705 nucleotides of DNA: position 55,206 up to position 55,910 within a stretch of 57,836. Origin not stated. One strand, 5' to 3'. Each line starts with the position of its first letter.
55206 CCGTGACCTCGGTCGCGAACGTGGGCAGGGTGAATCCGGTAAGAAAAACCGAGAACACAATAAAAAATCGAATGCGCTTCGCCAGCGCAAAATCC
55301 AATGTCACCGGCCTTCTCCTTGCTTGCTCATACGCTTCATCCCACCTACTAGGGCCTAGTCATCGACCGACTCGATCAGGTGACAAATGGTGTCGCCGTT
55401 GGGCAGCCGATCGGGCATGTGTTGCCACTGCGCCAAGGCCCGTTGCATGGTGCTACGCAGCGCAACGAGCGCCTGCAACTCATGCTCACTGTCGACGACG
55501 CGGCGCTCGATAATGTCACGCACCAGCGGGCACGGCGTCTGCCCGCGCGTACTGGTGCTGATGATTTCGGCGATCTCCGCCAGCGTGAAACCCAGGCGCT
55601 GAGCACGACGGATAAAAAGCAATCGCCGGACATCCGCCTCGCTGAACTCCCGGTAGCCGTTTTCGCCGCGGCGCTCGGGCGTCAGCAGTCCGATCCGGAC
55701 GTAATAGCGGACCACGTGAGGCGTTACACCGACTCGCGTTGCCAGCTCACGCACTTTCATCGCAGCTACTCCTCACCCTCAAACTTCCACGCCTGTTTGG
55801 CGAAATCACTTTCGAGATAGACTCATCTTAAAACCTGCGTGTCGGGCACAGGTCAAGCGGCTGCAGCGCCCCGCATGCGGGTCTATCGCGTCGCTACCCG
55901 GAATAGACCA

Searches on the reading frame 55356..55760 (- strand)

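Call 7: search_protein_families(library=pfam, proteins=[window:55356-55760:-])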
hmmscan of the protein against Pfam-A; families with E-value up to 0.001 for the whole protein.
window:55356-55760:- (134 aa): 3 families
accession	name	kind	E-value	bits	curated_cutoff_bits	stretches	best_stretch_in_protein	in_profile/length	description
PF13411.12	MerR_1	-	4e-21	75.3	21.6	1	1-68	1-67/69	MerR HTH family regulatory protein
PF09278.17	MerR-DNA-bind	-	6.9e-16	59.1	25.4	1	44-107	1-64/65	MerR, DNA binding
PF00376.29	MerR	-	1.4e-12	47.6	28.2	1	3-39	2-38/38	MerR family regulatory protein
